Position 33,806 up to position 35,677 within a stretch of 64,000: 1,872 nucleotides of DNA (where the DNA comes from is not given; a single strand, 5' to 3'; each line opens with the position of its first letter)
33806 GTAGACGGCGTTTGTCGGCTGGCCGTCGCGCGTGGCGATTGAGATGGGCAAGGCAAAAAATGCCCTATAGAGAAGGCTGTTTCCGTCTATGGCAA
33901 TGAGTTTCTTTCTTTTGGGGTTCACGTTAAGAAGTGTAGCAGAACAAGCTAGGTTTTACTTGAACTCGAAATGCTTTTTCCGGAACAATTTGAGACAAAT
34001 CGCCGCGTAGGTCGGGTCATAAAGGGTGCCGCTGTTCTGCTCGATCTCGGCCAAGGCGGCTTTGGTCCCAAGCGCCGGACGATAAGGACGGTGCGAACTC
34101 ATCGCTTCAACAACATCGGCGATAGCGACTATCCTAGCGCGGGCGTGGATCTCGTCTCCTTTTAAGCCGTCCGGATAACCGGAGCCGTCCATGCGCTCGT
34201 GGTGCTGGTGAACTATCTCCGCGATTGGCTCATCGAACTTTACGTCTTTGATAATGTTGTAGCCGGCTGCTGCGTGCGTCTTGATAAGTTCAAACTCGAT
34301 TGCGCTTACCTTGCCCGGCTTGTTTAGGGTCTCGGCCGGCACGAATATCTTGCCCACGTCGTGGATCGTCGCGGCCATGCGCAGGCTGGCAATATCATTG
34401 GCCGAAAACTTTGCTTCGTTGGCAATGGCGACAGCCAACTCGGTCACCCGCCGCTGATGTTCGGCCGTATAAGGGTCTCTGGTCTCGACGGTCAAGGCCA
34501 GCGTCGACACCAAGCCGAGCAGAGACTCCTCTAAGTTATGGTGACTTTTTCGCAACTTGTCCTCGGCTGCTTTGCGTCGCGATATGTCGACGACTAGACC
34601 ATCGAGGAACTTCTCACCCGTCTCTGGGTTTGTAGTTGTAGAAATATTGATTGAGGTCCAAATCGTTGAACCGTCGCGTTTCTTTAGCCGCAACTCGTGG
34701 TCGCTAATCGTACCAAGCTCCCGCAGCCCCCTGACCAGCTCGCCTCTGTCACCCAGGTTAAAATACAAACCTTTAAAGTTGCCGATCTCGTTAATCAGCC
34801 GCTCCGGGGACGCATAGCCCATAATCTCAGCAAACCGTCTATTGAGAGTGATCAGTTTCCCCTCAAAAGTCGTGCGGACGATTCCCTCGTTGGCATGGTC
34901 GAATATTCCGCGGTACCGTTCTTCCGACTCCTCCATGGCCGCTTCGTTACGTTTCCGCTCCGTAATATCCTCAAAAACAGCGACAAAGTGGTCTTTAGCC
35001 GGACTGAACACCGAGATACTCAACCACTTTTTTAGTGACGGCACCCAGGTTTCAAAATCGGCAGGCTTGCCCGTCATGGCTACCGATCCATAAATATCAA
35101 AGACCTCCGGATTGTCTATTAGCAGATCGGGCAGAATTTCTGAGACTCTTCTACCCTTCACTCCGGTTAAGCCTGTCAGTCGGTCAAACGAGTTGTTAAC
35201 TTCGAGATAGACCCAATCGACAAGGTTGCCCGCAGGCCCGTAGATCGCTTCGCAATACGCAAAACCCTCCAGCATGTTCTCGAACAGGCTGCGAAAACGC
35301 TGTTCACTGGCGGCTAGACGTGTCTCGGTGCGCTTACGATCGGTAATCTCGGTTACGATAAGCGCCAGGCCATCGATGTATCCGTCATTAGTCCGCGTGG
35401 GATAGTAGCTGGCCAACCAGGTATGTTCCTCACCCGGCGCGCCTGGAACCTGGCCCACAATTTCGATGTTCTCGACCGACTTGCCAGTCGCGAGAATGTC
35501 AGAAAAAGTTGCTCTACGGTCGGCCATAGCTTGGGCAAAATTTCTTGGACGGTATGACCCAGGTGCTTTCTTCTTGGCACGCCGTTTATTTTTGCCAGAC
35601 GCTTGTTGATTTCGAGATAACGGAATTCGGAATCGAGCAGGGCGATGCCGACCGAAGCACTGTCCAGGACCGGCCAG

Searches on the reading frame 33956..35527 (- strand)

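Call 34: search_protein_families(library=ncbifam, proteins=[window:33956-35527:-], max_evalue=1e-10)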
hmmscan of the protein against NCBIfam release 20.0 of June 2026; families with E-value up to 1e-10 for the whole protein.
window:33956-35527:- (523 aa): 2 families
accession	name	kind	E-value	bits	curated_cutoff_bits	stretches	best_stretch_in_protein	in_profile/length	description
NF053512.1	nitric_RR_NosR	exception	2.3e-34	119.1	400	1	320-517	158-356/422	response regulator c-di-GMP phosphodiesterase, NosR family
TIGR00229.1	sensory_box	domain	1.5e-23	83.3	22.9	1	199-325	1-126/126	PAS domain S-box protein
